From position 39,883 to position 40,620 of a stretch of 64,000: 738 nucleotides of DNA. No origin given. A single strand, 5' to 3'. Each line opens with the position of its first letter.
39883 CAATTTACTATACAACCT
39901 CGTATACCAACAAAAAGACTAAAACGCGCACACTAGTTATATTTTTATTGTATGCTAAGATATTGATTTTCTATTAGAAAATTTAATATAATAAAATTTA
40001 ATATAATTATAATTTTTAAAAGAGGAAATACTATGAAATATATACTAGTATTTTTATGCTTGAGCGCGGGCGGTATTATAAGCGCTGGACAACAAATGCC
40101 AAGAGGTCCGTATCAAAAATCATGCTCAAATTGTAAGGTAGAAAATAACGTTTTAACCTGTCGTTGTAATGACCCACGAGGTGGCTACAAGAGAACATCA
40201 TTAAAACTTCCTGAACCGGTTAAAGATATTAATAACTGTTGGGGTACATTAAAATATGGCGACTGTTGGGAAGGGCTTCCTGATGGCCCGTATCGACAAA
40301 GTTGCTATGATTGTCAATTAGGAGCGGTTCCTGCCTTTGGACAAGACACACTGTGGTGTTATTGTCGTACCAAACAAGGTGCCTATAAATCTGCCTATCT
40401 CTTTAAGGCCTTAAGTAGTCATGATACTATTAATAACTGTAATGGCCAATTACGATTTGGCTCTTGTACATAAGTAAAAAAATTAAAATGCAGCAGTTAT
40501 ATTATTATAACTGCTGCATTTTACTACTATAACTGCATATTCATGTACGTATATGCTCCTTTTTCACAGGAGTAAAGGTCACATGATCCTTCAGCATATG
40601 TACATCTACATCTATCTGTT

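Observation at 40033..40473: Cyanovirin-N homology (CVNH) lectin-like secreted protein in an intracellular-type bacterium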

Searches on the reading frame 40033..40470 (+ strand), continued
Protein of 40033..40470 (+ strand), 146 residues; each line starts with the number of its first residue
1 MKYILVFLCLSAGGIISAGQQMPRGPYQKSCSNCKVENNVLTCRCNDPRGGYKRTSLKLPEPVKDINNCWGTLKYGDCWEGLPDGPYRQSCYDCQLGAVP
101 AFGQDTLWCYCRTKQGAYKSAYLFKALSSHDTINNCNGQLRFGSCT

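Call 66: search_protein_families(library=pfam, proteins=[P0002, P0003, P0008, P0022, P0068, P0077, P0087, P0055, P0065], max_evalue=0.0001)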
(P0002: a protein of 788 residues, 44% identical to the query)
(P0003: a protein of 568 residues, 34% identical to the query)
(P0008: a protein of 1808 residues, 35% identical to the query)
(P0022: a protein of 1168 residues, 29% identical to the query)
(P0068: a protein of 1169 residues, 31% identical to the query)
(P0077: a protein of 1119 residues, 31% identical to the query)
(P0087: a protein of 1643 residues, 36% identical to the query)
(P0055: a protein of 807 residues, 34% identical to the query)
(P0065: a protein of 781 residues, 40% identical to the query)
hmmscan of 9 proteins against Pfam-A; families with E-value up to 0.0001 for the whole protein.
P0002 (788 aa): 2 families
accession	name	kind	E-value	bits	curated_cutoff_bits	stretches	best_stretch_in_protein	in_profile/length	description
PF08881.15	CVNH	-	8.1e-18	65.5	24.5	1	676-783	1-101/102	CVNH domain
PF09992.14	NAGPA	-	2.1e-06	28.5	25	1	212-316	58-168/169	Phosphodiester glycosidase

P0003 (568 aa): 2 families
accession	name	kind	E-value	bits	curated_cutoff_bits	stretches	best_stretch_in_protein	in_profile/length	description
PF07452.17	CHRD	-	7.6e-18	65.9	24.1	1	27-141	2-117/117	CHRD domain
PF08881.15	CVNH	-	3.1e-16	60.4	24.5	2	453-549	1-94/102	CVNH domain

P0008 (1808 aa): 4 families
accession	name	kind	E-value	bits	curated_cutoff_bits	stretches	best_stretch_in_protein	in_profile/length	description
PF08881.15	CVNH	-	9.3e-12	46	24.5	0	1522-1606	1-80/102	CVNH domain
PF00069.31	Pkinase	-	7.1e-09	35.9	31.7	1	132-187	99-153/263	Protein kinase domain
PF06293.20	Kdo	-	1e-05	25.5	21.3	0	798-881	120-207/207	Lipopolysaccharide kinase (Kdo/WaaP) family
PF07714.23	PK_Tyr_Ser-Thr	-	1.8e-05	24.6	23.1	0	140-192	111-162/258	Protein tyrosine and serine/threonine kinase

P0022 (1168 aa): 2 families
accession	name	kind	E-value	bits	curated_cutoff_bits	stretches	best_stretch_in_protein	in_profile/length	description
PF08881.15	CVNH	-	1.3e-44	151.5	24.5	4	544-646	5-101/102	CVNH domain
PF04886.17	PT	-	1.8e-14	53.4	26.2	0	986-1019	3-36/36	PT disordered repeat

P0068 (1169 aa): 1 family
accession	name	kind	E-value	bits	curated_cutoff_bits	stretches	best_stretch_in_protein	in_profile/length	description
PF08881.15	CVNH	-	5.1e-34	117.5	24.5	4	175-269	1-91/102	CVNH domain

P0077 (1119 aa): 0 families

P0087 (1643 aa): 4 families
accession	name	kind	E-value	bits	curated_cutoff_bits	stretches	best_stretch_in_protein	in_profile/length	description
PF05637.18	Glyco_transf_34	-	2.7e-06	27.8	23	0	998-1059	24-88/238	galactosyl transferase GMA12/MNN10 family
PF06176.17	WaaY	-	1.2e-05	25.5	20.3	1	138-225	131-217/229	Lipopolysaccharide core biosynthesis protein (WaaY)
PF00069.31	Pkinase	-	1.6e-05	24.9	31.7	1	147-216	103-167/263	Protein kinase domain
PF13499.12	EF-hand_7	-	5e-05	24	30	0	221-245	4-28/67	EF-hand domain pair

P0055 (807 aa): 4 families
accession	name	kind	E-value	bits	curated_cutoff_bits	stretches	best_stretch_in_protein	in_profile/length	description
PF00264.25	Tyrosinase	-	1.2e-33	117.8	22.6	1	366-573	2-213/214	Common central domain of tyrosinase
PF08881.15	CVNH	-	7.3e-23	81.7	24.5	3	217-324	1-101/102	CVNH domain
PF12142.13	PPO1_DWL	-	1.1e-08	35.1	20.8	1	583-623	3-42/52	Polyphenol oxidase middle domain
PF25271.1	DUF7868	-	2.5e-06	28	25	1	655-778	9-139/158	Domain of unknown function (DUF7868)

P0065 (781 aa): 3 families
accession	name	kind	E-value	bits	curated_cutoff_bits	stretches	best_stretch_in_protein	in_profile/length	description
PF01453.30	B_lectin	-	8e-21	75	32.4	0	320-374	19-76/105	D-mannose binding lectin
PF00089.32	Trypsin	-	6.4e-17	62.5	20.6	1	56-250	5-220/220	Trypsin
PF13365.12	Trypsin_2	-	4.7e-07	31.1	27.6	1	81-223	1-144/144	Trypsin-like peptidase domain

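Call 73: find_related_loci(query=A4, collection=metagenome_contigs, flank=6000)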
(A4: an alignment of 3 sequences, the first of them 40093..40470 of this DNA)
Query A4 (126 aa) in metagenome_contigs; peptide patterns used: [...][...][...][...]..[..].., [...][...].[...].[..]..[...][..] (x = any residue, [..] = any of these).
111 stretches matched a pattern, but none encodes a relative of the query by tblastn (E <= 1e-3).

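Call 75: find_related_loci(query=A4, collection=viral_contigs, flank=3000)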
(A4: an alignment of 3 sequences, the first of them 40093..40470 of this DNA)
Query A4 (126 aa) in viral_contigs; peptide patterns used: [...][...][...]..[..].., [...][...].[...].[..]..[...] (x = any residue, [..] = any of these).
42 stretches matched a pattern, but none encodes a relative of the query by tblastn (E <= 1e-3).

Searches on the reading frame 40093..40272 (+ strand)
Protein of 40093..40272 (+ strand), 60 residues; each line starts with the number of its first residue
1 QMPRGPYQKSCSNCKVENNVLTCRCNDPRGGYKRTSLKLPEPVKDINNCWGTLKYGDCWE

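Call 56: predict_structure(alignment_id=A3)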
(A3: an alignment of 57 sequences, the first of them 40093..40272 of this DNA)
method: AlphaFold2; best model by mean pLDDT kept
length: 60 residues; sequences in the alignment: 57
mean_pLDDT: 93.4   pTM: 0.76
mean pLDDT of the five models: 93.4, 92.3, 92.2, 91.6, 91.3
residues with pLDDT >= 90: 48; 70-90: 11; 50-70: 1; < 50: 0
segments of 3 or more residues with pLDDT < 50: none
pLDDT, mean of each block of 10 residues (from residue 1): 92 96 96 96 91 88
secondary structure, 60 per line:
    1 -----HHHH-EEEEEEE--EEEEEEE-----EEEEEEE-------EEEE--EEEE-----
elements in order: H6-9 E11-17 E20-26 E32-38 E46-49 E52-55
